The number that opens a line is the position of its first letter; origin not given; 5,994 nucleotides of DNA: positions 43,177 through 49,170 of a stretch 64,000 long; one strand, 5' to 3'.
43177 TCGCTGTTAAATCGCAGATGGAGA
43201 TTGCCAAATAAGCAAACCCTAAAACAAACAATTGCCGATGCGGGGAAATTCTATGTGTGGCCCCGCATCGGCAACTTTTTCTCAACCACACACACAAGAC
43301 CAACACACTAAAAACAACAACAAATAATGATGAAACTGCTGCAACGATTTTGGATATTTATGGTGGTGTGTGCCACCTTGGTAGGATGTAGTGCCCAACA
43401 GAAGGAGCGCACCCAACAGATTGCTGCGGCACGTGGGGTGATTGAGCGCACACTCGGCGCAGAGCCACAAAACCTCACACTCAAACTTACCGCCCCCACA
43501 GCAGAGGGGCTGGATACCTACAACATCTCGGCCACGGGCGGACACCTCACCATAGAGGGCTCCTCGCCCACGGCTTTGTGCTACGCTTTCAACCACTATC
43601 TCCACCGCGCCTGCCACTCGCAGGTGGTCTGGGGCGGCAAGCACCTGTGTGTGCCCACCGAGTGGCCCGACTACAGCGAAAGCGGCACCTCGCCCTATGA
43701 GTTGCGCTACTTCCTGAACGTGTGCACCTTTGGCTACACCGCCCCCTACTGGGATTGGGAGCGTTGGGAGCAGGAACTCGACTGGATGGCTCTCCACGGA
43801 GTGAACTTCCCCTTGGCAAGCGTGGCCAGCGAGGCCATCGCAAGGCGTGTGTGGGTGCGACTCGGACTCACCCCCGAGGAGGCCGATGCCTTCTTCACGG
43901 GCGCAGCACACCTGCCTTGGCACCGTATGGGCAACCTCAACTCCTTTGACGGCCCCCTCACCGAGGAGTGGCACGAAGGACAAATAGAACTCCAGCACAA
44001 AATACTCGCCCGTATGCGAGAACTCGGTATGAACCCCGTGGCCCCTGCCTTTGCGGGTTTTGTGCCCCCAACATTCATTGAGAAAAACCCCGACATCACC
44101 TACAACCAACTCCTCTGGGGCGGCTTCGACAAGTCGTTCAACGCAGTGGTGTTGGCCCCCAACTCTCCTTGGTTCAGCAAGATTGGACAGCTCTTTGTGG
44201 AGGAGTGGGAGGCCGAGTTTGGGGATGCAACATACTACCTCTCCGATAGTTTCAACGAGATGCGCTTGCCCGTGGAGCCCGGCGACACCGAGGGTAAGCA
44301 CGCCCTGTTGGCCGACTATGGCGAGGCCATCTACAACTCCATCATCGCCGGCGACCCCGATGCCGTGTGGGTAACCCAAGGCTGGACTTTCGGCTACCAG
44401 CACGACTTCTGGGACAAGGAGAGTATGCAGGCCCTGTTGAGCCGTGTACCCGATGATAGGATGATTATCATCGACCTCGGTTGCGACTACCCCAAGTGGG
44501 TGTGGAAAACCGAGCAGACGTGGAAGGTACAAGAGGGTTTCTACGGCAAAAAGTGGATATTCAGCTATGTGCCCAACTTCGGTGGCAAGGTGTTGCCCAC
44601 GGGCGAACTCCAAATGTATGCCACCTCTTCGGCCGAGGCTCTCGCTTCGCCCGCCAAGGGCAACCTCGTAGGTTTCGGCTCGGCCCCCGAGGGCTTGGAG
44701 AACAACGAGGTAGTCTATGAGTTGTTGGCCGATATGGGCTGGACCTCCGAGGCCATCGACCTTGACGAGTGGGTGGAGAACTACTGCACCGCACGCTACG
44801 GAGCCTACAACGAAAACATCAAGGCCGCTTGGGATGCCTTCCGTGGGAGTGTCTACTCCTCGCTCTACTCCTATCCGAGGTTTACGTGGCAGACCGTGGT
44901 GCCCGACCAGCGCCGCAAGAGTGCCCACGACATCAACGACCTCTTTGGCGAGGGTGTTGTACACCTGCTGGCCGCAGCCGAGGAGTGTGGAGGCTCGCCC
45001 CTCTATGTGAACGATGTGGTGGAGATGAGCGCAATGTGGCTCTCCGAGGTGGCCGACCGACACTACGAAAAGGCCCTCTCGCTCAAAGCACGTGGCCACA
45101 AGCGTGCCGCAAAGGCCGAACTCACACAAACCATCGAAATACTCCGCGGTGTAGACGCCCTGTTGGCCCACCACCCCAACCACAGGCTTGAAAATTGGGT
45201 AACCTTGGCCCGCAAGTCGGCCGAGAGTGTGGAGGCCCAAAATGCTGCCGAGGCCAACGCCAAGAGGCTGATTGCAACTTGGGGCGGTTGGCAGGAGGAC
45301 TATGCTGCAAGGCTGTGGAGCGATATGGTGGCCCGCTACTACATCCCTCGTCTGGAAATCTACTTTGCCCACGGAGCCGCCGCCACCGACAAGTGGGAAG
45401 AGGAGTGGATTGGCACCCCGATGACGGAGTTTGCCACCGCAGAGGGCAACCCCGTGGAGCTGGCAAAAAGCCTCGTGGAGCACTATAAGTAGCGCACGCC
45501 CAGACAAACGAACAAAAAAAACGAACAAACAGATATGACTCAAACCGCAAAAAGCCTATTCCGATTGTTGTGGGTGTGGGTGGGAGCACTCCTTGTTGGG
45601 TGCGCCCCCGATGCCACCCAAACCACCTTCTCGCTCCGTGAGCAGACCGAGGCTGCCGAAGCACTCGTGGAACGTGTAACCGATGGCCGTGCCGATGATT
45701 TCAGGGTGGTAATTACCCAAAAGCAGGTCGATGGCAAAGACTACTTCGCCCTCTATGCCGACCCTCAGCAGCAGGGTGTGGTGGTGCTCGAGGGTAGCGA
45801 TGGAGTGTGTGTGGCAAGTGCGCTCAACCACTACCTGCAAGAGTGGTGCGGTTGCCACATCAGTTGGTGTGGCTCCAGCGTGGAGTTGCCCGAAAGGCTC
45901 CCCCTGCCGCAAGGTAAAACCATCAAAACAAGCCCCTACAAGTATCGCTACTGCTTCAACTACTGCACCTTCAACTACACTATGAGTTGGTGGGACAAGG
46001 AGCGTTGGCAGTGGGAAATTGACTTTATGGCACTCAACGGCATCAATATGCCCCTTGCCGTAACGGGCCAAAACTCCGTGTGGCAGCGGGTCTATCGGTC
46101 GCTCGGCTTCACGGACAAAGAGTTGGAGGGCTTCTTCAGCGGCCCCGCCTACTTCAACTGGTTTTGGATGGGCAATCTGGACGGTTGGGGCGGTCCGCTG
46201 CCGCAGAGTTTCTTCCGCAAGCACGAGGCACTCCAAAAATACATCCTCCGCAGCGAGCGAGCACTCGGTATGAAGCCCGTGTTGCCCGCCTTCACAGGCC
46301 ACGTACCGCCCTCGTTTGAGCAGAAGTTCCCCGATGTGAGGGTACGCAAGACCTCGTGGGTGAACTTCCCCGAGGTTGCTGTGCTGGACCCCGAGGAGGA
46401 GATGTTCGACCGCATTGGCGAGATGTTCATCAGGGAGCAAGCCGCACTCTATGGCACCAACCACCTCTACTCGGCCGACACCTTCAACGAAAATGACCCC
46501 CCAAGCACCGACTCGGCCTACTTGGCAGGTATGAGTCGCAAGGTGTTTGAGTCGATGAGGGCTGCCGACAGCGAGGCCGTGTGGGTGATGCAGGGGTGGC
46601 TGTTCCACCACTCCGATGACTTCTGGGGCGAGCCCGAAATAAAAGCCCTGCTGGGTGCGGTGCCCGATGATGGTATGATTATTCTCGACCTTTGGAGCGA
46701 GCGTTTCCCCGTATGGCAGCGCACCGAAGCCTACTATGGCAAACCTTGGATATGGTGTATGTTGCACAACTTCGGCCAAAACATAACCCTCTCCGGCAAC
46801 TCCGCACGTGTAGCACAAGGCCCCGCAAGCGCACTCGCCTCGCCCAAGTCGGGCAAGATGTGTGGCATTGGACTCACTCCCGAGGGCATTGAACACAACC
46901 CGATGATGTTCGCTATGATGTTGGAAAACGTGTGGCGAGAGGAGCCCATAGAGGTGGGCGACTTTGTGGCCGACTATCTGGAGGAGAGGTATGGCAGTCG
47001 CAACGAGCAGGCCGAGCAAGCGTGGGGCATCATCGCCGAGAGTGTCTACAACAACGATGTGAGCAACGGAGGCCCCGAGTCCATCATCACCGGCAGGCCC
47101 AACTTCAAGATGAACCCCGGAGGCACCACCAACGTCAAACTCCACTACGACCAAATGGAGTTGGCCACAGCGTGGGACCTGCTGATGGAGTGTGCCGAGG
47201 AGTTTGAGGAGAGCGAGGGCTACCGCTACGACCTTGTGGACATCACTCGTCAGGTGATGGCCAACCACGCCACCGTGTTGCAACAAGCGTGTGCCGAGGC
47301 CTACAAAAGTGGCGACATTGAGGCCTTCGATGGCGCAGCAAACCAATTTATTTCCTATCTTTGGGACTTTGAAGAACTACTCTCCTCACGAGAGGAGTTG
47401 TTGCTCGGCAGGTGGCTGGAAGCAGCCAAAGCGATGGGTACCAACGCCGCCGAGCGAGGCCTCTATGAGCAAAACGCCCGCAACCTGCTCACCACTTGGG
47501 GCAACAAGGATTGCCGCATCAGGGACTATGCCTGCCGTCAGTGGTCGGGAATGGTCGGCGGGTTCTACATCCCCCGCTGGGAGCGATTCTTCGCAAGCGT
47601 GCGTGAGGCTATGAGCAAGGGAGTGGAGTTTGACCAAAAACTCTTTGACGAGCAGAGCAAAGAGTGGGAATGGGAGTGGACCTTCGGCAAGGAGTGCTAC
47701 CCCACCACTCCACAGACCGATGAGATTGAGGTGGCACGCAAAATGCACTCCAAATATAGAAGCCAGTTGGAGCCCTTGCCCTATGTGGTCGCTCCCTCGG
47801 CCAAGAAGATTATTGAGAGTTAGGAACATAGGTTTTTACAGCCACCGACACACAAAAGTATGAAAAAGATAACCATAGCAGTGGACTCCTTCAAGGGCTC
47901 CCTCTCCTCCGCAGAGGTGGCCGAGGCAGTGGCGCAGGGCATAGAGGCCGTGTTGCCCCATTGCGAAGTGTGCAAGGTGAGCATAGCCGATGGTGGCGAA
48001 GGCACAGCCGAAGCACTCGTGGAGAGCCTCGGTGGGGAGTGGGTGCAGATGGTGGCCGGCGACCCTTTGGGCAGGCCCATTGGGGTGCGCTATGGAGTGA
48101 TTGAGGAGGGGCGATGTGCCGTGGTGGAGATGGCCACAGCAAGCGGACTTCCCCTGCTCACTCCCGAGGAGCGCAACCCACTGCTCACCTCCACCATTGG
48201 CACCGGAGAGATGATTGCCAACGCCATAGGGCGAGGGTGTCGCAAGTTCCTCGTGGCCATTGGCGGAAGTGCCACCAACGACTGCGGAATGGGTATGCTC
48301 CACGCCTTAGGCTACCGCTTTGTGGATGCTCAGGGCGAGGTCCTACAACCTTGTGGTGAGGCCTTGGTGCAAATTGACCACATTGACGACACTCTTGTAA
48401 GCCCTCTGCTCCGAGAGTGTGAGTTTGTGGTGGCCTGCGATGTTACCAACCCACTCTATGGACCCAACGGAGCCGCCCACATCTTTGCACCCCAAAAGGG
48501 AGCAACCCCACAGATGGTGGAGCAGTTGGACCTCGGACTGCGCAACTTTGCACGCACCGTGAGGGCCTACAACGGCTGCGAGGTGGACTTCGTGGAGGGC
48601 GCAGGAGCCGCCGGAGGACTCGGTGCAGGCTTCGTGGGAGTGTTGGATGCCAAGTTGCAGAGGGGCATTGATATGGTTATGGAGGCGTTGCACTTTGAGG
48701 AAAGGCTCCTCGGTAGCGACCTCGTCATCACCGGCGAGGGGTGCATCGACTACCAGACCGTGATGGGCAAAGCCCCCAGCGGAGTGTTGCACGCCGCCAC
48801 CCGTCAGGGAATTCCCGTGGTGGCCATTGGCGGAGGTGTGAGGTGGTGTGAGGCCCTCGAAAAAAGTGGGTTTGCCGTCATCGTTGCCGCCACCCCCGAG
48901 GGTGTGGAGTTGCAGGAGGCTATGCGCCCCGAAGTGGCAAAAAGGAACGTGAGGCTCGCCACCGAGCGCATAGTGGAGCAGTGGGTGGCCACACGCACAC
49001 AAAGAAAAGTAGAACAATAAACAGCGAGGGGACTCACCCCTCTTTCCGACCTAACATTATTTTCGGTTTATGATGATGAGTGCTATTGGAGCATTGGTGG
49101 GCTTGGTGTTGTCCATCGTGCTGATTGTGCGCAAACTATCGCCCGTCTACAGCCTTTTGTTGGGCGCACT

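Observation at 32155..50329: Candidate PUL for Clostridioides difficile-type (type V) lipoteichoic acid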

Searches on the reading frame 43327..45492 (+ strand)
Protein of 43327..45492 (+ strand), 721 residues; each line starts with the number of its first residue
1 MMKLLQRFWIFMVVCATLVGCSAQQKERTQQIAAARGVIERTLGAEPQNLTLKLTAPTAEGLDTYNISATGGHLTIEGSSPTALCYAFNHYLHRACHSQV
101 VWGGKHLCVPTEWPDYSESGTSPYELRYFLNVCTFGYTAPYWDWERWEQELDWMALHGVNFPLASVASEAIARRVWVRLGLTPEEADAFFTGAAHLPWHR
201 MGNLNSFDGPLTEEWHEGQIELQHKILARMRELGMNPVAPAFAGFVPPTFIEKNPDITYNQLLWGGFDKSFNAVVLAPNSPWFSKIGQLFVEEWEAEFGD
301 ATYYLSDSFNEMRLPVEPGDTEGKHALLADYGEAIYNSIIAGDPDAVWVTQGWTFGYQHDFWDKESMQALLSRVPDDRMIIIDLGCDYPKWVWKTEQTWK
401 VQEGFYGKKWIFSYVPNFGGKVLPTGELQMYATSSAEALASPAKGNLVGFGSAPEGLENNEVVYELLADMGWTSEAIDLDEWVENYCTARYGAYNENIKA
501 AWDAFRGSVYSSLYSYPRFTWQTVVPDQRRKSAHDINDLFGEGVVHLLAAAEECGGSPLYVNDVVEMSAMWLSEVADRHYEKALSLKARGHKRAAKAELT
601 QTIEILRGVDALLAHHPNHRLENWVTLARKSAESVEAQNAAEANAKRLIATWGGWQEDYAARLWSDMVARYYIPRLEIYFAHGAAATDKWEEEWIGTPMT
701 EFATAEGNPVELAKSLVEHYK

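Call 4: search_protein_families(library=pfam, proteins=[window:43327-45492:+])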
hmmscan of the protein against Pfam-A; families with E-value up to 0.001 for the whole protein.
window:43327-45492:+ (721 aa): 3 families
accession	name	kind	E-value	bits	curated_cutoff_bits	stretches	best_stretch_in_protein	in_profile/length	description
PF05089.18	NAGLU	-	4.9e-123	410.8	25.5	1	127-473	1-335/336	Alpha-N-acetylglucosaminidase (NAGLU) tim-barrel domain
PF12972.12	NAGLU_C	-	8.5e-35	121.1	25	1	482-717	1-266/268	Alpha-N-acetylglucosaminidase (NAGLU) C-terminal domain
PF12971.12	NAGLU_N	-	1.8e-19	69.8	28.3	1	33-114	1-81/82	Alpha-N-acetylglucosaminidase (NAGLU) N-terminal domain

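Call 19: search_protein_families(library=ncbifam, proteins=[P0004, window:43327-45492:+], max_evalue=0.01)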
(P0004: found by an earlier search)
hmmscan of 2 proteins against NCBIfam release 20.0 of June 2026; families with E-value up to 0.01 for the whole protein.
P0004 (255 aa): 6 families
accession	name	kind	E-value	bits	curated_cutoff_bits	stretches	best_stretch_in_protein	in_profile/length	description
NF003842.0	PRK05421.1-4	equivalog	3e-13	49.8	144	1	20-253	28-256/259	endonuclease/exonuclease/phosphatase family protein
TIGR00633.1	xth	equivalog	5.1e-08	32.7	99.05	1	24-193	1-161/255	exodeoxyribonuclease III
NF003840.0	PRK05421.1-2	equivalog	1.2e-05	24.5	163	1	129-253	154-279/282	endonuclease/exonuclease/phosphatase family protein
TIGR00195.1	exoDNase_III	equivalog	2.2e-05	24.2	182.55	1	24-193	1-158/254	exodeoxyribonuclease III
NF008733.0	PRK11756.1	equivalog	3.7e-05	23.1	280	1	25-172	2-133/269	exodeoxyribonuclease III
NF033681.1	ExeM_NucH_DNase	subfamily_domain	0.0043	16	300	1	154-210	412-475/546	ExeM/NucH family extracellular endonuclease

window:43327-45492:+ (721 aa): 0 families

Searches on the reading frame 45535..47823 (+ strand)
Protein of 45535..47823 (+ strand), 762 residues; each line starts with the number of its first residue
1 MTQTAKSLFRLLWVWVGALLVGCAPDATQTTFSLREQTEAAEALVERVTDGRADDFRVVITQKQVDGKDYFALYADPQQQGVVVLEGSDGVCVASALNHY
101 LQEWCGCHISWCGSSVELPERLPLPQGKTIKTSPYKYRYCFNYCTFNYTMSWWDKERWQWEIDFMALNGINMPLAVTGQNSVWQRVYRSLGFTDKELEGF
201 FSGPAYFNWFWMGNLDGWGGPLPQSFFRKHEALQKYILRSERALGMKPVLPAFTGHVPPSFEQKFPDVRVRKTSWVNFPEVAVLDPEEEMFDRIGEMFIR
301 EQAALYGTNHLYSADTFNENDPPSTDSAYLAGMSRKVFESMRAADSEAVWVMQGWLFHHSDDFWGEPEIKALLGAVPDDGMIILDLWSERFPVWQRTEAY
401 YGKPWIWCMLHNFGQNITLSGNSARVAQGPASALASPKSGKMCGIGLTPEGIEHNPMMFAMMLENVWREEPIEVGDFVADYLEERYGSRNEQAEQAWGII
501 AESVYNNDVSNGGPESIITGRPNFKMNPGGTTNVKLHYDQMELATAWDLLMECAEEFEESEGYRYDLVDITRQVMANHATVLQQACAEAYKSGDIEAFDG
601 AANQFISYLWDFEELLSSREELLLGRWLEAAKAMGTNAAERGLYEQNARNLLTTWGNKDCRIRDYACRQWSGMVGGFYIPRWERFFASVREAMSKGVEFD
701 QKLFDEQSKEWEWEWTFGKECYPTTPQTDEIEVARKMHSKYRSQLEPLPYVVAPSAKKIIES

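Call 4: search_protein_families(library=pfam, proteins=[window:45535-47823:+])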
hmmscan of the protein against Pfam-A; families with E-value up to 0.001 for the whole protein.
window:45535-47823:+ (762 aa): 3 families
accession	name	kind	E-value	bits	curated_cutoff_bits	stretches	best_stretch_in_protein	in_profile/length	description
PF05089.18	NAGLU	-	3.6e-142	473.7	25.5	1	138-468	1-335/336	Alpha-N-acetylglucosaminidase (NAGLU) tim-barrel domain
PF12972.12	NAGLU_C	-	5.8e-85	285.6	25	1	477-740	1-268/268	Alpha-N-acetylglucosaminidase (NAGLU) C-terminal domain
PF12971.12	NAGLU_N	-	2.5e-21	75.7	28.3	1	39-123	1-81/82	Alpha-N-acetylglucosaminidase (NAGLU) N-terminal domain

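Call 19: search_protein_families(library=ncbifam, proteins=[P0004, window:45535-47823:+], max_evalue=0.01)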
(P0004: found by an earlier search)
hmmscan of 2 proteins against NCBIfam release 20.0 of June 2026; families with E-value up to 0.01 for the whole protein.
P0004 (255 aa): 6 families
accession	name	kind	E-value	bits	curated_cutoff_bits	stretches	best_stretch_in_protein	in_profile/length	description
NF003842.0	PRK05421.1-4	equivalog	3e-13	49.8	144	1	20-253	28-256/259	endonuclease/exonuclease/phosphatase family protein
TIGR00633.1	xth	equivalog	5.1e-08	32.7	99.05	1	24-193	1-161/255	exodeoxyribonuclease III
NF003840.0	PRK05421.1-2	equivalog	1.2e-05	24.5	163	1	129-253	154-279/282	endonuclease/exonuclease/phosphatase family protein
TIGR00195.1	exoDNase_III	equivalog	2.2e-05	24.2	182.55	1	24-193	1-158/254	exodeoxyribonuclease III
NF008733.0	PRK11756.1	equivalog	3.7e-05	23.1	280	1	25-172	2-133/269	exodeoxyribonuclease III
NF033681.1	ExeM_NucH_DNase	subfamily_domain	0.0043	16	300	1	154-210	412-475/546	ExeM/NucH family extracellular endonuclease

window:45535-47823:+ (762 aa): 0 families

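Call 55: search_solved_structures(query=window:45535-47823:+, max_evalue=0.00001, show_alignments=1)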
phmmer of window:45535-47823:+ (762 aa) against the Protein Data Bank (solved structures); distinct sequences matched with E-value up to 0.00001: 4.
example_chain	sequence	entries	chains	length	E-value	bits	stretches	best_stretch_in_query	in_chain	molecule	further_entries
4xwh_A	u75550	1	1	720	7.8e-175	586.1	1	38-742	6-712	Alpha-N-acetylglucosaminidase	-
2vc9_A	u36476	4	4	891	3.2e-122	412.1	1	42-731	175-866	ALPHA-N-ACETYLGLUCOSAMINIDASE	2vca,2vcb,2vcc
7mfk_A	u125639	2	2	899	3.3e-122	412.1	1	42-731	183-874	Alpha-N-acetylglucosaminidase family protein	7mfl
4a4a_A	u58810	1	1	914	1.8e-121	409.6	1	42-731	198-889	ALPHA-N-ACETYLGLUCOSAMINIDASE FAMILY PROTEIN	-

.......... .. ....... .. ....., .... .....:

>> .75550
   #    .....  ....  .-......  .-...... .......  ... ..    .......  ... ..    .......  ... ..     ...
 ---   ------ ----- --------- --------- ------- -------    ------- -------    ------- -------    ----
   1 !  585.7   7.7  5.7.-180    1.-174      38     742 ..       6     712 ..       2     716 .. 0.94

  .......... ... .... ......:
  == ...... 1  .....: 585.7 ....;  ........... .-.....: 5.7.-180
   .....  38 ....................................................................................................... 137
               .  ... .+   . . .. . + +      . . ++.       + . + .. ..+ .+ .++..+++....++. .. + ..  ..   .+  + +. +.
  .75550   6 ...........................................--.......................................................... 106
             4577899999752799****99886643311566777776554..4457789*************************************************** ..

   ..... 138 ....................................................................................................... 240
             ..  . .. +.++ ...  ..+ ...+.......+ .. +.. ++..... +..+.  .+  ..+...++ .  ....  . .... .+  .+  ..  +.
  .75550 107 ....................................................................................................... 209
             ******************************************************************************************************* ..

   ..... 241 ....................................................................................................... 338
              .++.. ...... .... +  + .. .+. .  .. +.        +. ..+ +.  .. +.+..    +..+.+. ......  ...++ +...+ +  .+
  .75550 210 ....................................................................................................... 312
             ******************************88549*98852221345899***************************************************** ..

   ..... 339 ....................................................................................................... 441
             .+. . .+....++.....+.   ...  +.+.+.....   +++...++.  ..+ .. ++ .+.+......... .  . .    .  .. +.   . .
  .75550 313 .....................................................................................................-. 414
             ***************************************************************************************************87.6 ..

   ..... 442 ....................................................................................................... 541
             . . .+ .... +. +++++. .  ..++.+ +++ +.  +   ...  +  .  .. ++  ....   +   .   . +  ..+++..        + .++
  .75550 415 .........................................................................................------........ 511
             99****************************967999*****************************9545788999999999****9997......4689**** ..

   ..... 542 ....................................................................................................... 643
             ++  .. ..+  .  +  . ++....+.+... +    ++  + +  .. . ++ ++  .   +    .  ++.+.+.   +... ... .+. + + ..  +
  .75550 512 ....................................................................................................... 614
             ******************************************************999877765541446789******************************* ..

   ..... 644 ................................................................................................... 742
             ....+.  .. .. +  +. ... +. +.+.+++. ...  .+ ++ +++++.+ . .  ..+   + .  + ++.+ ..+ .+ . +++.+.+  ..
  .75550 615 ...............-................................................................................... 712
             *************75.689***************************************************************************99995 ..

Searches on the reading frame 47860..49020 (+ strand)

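Call 4: search_protein_families(library=pfam, proteins=[window:47860-49020:+])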
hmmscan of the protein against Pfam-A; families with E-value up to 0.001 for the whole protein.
window:47860-49020:+ (386 aa): 1 family
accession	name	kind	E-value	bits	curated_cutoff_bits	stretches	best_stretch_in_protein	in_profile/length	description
PF02595.20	Gly_kinase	-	2.5e-137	458.2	23.3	1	4-375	1-371/372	Glycerate kinase family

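Call 19: search_protein_families(library=ncbifam, proteins=[P0004, window:47860-49020:+], max_evalue=0.01)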
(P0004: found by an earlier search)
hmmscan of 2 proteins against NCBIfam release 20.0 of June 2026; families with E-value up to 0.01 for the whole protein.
P0004 (255 aa): 6 families
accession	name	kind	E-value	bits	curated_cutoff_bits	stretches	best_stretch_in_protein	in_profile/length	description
NF003842.0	PRK05421.1-4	equivalog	3e-13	49.8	144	1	20-253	28-256/259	endonuclease/exonuclease/phosphatase family protein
TIGR00633.1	xth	equivalog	5.1e-08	32.7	99.05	1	24-193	1-161/255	exodeoxyribonuclease III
NF003840.0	PRK05421.1-2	equivalog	1.2e-05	24.5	163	1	129-253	154-279/282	endonuclease/exonuclease/phosphatase family protein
TIGR00195.1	exoDNase_III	equivalog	2.2e-05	24.2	182.55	1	24-193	1-158/254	exodeoxyribonuclease III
NF008733.0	PRK11756.1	equivalog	3.7e-05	23.1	280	1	25-172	2-133/269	exodeoxyribonuclease III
NF033681.1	ExeM_NucH_DNase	subfamily_domain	0.0043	16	300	1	154-210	412-475/546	ExeM/NucH family extracellular endonuclease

window:47860-49020:+ (386 aa): 3 families
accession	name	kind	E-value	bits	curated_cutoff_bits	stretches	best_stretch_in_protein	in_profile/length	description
TIGR00045.1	TIGR00045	subfamily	8.6e-130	433.1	168.45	1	3-374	1-371/375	glycerate kinase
NF007401.0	PRK09932.1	equivalog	6.4e-98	328.4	625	1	3-353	2-353/381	glycerate 3-kinase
NF007668.0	PRK10342.1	equivalog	7.9e-90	301.7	686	1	3-356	2-356/381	glycerate 2-kinase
